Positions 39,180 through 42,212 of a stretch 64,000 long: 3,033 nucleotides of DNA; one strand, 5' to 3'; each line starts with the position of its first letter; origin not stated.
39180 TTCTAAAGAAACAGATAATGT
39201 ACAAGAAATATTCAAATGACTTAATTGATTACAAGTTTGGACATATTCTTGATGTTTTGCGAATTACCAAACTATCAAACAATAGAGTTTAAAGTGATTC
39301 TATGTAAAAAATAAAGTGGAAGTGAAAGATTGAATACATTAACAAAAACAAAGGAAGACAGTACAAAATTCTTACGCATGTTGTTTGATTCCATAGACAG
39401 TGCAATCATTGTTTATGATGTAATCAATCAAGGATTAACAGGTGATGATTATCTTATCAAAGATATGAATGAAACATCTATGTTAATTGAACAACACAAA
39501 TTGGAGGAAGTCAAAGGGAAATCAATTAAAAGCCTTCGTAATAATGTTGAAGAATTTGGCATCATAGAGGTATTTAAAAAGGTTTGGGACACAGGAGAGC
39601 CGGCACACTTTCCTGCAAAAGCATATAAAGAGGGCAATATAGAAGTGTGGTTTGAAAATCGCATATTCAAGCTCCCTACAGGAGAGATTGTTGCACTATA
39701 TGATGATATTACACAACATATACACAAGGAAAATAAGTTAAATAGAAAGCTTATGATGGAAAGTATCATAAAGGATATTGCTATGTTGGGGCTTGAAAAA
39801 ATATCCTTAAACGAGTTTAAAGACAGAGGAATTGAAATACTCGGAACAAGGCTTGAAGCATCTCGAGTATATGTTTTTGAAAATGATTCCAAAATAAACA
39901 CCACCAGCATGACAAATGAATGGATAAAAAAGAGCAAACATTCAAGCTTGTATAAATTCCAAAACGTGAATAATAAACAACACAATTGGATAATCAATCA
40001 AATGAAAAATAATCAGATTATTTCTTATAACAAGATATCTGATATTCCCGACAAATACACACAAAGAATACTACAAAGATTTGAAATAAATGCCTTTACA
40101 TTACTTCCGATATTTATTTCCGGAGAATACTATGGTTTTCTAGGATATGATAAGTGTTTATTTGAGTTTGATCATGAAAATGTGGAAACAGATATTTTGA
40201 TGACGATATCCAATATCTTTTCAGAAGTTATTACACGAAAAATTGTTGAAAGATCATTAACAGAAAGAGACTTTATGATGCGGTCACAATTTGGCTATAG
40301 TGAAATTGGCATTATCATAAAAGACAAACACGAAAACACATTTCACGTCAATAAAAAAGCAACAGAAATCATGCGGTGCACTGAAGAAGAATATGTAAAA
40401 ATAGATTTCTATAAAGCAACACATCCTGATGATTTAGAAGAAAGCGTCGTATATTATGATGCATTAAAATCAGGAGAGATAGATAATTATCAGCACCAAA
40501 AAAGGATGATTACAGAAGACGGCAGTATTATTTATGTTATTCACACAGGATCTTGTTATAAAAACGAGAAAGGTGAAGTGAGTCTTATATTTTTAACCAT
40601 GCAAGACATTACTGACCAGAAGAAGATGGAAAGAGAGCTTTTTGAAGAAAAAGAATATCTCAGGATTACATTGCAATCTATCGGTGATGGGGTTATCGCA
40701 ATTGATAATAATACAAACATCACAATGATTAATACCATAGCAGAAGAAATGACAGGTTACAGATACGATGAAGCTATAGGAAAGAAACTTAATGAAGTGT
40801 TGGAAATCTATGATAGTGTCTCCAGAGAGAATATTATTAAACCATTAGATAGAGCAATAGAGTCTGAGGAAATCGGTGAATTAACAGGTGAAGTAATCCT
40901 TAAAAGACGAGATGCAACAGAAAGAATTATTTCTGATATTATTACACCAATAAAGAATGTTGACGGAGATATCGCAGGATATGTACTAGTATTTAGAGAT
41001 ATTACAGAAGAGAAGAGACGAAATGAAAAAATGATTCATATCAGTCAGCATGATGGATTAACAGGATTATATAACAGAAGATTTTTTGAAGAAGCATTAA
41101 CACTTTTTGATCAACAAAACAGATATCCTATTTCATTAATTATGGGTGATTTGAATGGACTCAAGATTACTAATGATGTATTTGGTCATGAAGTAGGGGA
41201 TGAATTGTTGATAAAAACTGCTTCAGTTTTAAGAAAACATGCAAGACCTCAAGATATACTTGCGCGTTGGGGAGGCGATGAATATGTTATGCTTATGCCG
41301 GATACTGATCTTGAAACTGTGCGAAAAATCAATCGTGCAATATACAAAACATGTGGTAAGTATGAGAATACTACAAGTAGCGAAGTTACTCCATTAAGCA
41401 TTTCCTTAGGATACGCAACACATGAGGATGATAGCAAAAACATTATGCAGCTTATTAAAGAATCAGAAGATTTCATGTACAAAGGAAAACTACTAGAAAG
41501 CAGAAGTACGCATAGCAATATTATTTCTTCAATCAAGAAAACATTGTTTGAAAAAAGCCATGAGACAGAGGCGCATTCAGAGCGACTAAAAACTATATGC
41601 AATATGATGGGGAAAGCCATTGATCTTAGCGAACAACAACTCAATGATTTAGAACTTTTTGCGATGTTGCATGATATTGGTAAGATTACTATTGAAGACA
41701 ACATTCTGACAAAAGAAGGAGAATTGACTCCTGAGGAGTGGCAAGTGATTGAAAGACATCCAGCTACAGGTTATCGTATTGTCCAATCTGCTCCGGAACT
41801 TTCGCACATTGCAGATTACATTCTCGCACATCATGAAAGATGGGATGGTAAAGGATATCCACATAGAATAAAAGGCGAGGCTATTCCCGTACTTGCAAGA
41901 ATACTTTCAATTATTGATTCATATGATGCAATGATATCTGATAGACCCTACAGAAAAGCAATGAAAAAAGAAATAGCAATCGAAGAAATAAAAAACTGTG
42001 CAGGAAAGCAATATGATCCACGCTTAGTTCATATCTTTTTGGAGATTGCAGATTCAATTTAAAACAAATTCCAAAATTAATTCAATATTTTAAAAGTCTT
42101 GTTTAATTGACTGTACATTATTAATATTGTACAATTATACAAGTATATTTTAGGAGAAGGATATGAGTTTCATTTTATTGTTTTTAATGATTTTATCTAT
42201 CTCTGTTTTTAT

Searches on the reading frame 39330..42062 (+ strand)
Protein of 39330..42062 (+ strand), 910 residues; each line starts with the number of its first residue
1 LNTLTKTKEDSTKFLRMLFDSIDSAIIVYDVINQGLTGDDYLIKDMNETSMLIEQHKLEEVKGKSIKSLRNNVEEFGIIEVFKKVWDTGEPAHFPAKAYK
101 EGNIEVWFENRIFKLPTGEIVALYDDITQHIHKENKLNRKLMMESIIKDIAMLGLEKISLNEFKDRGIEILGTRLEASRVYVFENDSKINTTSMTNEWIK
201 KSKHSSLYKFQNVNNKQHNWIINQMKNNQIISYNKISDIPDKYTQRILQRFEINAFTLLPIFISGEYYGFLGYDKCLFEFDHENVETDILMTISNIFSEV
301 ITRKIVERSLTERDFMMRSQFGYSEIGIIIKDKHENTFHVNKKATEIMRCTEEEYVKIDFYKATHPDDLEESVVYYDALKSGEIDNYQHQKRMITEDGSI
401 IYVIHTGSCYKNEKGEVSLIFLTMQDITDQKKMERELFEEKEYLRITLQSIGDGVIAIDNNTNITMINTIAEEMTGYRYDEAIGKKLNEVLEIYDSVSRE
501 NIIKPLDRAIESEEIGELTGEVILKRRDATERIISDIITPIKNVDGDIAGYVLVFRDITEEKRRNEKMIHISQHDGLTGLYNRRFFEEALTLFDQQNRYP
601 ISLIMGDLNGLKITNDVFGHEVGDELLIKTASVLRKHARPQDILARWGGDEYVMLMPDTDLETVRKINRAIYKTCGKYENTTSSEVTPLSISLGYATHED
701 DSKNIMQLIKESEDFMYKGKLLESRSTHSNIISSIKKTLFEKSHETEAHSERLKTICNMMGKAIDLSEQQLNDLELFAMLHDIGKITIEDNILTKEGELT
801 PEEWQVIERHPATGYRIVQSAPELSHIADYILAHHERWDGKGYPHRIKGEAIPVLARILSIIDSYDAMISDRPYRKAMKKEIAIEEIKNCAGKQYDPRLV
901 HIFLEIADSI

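Call 55: search_protein_families(library=ncbifam, proteins=[window:39330-42062:+])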
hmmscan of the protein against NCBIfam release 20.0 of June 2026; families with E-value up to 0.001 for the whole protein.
window:39330-42062:+ (910 aa): 37 families (the best 25 are shown)
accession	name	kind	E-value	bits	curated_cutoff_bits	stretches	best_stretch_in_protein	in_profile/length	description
NF007298.0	PRK09776.1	equivalog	3.2e-80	270.4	1135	2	411-710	524-825/1111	diguanylate cyclase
NF053512.1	nitric_RR_NosR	exception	6.6e-40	137.4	400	1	723-908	169-355/422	response regulator c-di-GMP phosphodiesterase, NosR family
NF053781.1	cdiGMPphdstlr2612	equivalog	4.9e-38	130.5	1600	1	297-743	569-1014/1268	Tlr1612 family c-di-GMP phosphodiesterase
TIGR00254.1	GGDEF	domain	2.2e-35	121.8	37.4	1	570-721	3-158/168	diguanylate cyclase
NF038266.1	diguan_SiaD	equivalog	7.7e-34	117.2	290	1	564-720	86-245/252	biofilm regulation diguanylate cyclase SiaD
NF007423.1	PRK09966.1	equivalog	5.8e-33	114.3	325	1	526-720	192-390/390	diguanylate cyclase DgcN/YfiN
NF045675.1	PhdiestaseDibA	equivalog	8.8e-33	113.5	980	1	420-721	52-355/623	phosphodiesterase DibA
TIGR00229.1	sensory_box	domain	6.7e-32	110.3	22.9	2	439-567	2-125/126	PAS domain S-box protein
NF007135.0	PRK09581.1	equivalog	2.3e-30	105.8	474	1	566-720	286-445/457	PleD family two-component system response regulator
NF008467.0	PRK11359.1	equivalog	3.2e-23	81.6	857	2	566-716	370-517/800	oxygen-sensing cyclic-di-GMP phosphodiesterase DosP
NF007474.0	PRK10060.1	equivalog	7.8e-23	80.5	782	1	453-731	122-395/663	cyclic di-GMP phosphodiesterase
NF008468.0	PRK11360.1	equivalog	3.4e-22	78.5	646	2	436-569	262-388/616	two-component system sensor histidine kinase AtoS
NF047654.1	DiguCycDgcRLepto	equivalog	1.1e-21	77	500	1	565-720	126-286/295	diguanylate cyclase DgcR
NF007380.0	PRK09894.1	equivalog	6e-20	71.8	256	1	570-720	127-277/296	diguanylate cyclase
NF051473.1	DigCycDgcsShew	equivalog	1.7e-19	70.3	400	1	566-720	129-281/291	diguanylate cyclase DgcS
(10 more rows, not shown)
